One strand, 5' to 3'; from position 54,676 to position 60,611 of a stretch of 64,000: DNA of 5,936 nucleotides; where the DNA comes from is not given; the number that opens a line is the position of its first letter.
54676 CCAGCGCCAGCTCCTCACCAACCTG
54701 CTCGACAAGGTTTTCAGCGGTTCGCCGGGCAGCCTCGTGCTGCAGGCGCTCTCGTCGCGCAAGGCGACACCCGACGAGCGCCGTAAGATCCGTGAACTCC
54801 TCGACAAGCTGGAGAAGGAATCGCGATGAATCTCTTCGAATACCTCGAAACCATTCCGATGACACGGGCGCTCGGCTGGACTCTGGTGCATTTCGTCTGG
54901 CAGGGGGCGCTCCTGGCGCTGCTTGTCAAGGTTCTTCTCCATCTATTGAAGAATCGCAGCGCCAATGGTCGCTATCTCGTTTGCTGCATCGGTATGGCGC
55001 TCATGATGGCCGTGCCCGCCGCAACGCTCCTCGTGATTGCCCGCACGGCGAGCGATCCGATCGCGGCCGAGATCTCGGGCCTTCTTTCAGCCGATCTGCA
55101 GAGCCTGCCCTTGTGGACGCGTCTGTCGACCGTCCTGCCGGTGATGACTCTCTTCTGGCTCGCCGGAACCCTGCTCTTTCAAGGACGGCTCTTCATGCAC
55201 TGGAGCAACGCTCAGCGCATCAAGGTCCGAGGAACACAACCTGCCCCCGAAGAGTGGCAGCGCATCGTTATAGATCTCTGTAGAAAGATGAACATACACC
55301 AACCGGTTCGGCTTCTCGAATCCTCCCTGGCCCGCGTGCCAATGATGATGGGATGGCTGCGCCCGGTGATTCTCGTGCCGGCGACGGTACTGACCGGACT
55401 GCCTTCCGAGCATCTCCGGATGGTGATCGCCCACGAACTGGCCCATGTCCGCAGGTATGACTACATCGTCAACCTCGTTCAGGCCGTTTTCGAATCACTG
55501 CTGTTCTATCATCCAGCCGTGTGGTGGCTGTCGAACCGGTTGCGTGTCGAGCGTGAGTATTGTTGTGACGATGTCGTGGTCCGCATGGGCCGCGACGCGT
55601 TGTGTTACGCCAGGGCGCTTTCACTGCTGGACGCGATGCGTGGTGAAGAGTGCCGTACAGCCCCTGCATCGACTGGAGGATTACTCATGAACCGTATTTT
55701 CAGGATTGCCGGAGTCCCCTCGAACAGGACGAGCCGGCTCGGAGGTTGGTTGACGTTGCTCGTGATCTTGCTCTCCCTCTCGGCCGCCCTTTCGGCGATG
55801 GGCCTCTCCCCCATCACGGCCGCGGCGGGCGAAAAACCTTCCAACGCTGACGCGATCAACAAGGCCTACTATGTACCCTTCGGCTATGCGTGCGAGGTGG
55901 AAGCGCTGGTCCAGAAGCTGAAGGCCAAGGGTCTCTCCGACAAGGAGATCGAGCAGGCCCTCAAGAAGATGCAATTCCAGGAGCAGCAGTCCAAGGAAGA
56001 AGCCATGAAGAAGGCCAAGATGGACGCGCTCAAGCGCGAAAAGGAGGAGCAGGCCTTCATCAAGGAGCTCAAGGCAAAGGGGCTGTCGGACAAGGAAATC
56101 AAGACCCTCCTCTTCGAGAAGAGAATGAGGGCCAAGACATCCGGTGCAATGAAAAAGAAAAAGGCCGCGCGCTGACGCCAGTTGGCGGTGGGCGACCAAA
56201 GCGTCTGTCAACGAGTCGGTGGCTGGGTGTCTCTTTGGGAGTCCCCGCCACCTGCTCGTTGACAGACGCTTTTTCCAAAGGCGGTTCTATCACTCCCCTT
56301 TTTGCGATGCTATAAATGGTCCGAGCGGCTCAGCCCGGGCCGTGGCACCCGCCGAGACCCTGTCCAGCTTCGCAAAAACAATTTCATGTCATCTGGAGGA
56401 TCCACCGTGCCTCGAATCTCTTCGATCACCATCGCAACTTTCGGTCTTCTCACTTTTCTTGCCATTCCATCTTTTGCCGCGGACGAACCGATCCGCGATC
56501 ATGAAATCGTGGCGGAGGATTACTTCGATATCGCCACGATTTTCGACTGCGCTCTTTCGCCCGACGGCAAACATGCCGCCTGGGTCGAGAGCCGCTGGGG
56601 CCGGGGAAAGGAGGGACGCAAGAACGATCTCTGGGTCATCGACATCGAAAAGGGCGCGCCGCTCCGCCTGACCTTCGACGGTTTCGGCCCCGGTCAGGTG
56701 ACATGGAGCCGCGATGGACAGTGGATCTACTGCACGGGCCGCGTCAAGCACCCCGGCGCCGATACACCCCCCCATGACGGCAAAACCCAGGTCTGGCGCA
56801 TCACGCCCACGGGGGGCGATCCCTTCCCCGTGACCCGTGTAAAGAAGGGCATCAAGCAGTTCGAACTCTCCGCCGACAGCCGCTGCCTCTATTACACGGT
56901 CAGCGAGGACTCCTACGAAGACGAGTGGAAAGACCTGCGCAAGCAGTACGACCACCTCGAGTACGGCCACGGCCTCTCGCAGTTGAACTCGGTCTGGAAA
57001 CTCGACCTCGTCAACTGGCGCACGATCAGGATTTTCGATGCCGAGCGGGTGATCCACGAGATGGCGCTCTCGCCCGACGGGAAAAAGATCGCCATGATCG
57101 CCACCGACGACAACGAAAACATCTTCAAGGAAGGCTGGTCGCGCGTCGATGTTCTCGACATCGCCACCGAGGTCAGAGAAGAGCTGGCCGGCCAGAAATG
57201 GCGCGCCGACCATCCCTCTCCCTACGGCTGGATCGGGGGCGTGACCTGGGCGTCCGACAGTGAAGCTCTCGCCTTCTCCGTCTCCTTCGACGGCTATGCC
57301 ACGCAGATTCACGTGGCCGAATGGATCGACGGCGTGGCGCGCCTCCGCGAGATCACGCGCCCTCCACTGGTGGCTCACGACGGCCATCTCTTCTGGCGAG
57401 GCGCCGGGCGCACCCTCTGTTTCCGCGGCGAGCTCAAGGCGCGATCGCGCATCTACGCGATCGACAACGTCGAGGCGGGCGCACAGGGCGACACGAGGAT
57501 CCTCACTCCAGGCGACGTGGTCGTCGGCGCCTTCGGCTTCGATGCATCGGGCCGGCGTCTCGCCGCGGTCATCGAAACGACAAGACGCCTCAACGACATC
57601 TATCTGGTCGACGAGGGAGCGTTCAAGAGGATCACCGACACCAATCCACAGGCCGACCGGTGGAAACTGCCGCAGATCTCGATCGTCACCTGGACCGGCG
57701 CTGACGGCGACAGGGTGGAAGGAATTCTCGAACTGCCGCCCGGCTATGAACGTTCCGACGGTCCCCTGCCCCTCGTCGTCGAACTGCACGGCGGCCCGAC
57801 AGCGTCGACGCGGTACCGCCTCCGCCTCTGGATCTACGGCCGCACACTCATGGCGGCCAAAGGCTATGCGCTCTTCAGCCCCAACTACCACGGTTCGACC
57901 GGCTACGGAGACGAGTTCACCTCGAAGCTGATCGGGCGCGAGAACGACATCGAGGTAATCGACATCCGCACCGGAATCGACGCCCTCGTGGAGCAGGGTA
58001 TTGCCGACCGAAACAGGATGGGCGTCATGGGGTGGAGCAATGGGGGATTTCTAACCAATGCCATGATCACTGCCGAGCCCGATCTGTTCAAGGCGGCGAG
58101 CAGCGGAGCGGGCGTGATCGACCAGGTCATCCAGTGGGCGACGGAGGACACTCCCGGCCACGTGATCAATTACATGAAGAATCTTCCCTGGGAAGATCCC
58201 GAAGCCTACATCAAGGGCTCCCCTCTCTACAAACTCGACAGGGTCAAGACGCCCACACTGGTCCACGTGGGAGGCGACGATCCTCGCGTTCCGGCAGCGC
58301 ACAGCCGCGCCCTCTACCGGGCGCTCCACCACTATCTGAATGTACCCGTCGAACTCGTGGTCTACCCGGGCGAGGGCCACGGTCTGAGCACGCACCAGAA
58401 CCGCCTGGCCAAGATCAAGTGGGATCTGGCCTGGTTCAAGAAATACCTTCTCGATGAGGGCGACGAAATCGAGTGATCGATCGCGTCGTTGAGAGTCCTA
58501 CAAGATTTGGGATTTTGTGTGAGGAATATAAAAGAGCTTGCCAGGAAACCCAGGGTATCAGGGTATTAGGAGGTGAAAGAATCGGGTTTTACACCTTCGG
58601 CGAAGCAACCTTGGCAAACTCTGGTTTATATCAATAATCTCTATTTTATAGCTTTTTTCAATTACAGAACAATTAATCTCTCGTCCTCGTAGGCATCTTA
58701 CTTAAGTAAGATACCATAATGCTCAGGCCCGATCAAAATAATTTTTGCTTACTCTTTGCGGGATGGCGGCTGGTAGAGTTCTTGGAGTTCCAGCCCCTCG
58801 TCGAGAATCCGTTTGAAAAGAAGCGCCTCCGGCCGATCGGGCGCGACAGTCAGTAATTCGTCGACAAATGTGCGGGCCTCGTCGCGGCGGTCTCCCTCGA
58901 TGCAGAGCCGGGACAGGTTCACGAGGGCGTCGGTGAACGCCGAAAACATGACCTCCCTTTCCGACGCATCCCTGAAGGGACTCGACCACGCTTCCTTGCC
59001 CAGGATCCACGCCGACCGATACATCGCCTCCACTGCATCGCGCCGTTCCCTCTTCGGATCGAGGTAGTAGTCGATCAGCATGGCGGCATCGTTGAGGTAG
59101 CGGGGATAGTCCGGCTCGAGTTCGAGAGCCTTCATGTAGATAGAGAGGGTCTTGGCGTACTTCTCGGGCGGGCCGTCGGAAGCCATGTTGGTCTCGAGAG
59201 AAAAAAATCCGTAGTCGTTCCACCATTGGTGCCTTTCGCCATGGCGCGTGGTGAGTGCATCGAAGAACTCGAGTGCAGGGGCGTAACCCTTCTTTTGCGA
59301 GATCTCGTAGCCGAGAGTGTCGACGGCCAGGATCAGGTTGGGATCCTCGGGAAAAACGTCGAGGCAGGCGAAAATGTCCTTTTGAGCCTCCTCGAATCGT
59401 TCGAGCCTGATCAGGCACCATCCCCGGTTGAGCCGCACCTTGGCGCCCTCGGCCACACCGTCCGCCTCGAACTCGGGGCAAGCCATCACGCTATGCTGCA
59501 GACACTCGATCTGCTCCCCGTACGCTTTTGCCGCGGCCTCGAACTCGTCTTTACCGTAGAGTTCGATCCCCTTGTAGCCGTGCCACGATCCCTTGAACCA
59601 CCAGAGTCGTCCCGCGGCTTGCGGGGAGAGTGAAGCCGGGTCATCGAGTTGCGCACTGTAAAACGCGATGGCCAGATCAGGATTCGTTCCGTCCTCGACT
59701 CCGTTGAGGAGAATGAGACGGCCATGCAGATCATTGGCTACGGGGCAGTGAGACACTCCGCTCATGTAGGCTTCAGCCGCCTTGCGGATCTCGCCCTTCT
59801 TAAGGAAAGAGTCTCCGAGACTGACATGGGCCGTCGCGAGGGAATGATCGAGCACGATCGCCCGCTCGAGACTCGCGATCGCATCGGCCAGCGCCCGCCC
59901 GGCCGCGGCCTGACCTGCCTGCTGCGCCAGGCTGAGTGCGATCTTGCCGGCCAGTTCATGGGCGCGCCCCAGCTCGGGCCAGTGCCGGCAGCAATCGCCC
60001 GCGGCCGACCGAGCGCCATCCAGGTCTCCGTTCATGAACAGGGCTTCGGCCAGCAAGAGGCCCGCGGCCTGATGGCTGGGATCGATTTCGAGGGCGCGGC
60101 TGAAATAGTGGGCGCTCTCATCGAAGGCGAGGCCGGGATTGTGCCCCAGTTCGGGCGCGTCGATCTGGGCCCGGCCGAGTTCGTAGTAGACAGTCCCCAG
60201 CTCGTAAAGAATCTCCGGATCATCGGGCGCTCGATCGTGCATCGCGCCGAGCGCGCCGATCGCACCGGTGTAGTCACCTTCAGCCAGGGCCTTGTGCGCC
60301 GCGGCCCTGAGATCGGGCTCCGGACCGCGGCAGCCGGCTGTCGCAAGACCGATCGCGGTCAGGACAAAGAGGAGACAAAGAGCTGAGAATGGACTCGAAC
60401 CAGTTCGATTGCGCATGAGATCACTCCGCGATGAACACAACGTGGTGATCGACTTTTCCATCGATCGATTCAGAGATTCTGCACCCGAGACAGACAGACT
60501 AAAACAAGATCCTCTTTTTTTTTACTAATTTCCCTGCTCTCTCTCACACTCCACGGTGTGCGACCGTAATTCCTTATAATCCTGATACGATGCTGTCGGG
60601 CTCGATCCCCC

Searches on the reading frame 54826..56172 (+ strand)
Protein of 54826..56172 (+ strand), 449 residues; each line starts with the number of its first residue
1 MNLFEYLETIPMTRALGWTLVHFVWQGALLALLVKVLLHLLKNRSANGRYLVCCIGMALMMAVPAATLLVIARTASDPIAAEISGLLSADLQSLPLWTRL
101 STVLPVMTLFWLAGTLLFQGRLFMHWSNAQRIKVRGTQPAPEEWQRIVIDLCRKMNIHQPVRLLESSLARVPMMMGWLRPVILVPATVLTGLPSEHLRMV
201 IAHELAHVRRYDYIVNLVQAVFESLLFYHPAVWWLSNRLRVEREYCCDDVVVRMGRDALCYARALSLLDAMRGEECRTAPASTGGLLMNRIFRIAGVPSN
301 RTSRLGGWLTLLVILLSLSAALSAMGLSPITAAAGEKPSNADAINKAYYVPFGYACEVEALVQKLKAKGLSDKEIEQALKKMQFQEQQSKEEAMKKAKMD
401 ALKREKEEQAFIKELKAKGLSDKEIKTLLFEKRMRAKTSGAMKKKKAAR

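Call 12: search_protein_families(library=pfam, proteins=[window:54826-56172:+], max_evalue=0.00001)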
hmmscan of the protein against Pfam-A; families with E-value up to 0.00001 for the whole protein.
window:54826-56172:+ (449 aa): 1 family
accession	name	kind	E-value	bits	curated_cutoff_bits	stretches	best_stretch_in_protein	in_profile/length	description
PF05569.17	Peptidase_M56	-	1.4e-30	107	31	1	58-265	61-263/296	BlaR1 peptidase M56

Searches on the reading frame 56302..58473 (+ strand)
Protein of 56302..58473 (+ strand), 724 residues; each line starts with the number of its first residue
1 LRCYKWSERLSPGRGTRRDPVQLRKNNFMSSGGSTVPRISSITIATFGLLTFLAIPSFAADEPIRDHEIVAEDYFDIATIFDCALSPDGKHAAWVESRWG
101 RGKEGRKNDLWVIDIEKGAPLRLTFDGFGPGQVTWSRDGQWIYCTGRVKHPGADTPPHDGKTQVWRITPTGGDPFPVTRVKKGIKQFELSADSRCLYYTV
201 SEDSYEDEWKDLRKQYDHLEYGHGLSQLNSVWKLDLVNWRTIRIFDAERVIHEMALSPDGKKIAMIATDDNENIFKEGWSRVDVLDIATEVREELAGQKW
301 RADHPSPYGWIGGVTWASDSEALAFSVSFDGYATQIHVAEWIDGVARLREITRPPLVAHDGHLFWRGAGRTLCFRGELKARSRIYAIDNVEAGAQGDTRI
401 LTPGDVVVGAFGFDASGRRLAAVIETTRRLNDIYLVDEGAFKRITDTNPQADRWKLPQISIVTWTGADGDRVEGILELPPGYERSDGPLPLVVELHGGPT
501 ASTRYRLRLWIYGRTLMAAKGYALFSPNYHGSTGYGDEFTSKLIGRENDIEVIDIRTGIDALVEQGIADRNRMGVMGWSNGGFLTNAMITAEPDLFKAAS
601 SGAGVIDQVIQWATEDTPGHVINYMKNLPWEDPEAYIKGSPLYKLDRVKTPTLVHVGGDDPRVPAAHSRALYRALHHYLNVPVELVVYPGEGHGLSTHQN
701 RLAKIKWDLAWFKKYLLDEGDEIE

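Call 12: search_protein_families(library=pfam, proteins=[window:56302-58473:+], max_evalue=0.00001)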
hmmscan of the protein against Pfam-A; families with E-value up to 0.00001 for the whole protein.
window:56302-58473:+ (724 aa): 3 families
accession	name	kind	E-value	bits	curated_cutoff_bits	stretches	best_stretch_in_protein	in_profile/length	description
PF00326.27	Peptidase_S9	-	4.9e-47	160.6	22.6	1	516-716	9-210/213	Prolyl oligopeptidase family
PF01738.24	DLH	-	3.8e-08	33.6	21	1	518-701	38-194/217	Dienelactone hydrolase family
PF20434.5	BD-FAE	-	1.8e-07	31.4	26.8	1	485-675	9-215/215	BD-FAE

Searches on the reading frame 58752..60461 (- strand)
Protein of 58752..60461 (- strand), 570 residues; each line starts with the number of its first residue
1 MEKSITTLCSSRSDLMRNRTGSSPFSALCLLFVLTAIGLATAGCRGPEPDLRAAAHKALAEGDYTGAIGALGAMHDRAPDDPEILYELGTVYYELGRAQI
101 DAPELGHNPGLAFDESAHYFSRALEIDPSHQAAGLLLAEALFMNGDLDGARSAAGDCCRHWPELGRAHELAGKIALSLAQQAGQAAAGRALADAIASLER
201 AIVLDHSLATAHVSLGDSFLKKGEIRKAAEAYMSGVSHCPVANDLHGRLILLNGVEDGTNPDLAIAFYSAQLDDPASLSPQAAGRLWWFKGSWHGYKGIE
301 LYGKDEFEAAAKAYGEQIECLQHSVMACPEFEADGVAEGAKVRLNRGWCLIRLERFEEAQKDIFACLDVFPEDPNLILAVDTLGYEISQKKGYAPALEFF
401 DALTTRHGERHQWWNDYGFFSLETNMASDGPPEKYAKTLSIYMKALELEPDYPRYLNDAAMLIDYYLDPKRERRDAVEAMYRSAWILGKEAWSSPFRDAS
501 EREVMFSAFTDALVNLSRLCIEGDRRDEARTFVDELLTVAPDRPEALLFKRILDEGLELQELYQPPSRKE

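Call 12: search_protein_families(library=pfam, proteins=[window:58752-60461:-], max_evalue=0.00001)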
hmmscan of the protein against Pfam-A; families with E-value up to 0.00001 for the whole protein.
window:58752-60461:- (570 aa): 9 families
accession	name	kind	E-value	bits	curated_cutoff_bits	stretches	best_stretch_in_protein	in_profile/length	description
PF14559.12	TPR_19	-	8.8e-21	74.4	25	2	58-98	1-41/68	Tetratricopeptide repeat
PF13428.12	TPR_14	-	4.7e-17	61.2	23.5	0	134-173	4-43/44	Tetratricopeptide repeat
PF00515.34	TPR_1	-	2.2e-14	53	27.8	0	340-373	1-34/34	Tetratricopeptide repeat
PF07719.23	TPR_2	-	4.6e-14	51.8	27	0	341-362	2-23/34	Tetratricopeptide repeat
PF13181.12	TPR_8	-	1.1e-12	47.4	25.7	0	340-371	1-32/34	Tetratricopeptide repeat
PF13431.12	TPR_17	-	2.5e-12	46.5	24.4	0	119-151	1-33/34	Tetratricopeptide repeat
PF13414.12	TPR_11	-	8.7e-12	45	26.8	0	191-223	10-42/42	TPR repeat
PF13432.12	TPR_16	-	2.1e-10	41.3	32.7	0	113-155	13-54/65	Tetratricopeptide repeat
PF13371.12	TPR_9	-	1.3e-07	32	35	0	59-104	6-51/73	Tetratricopeptide repeat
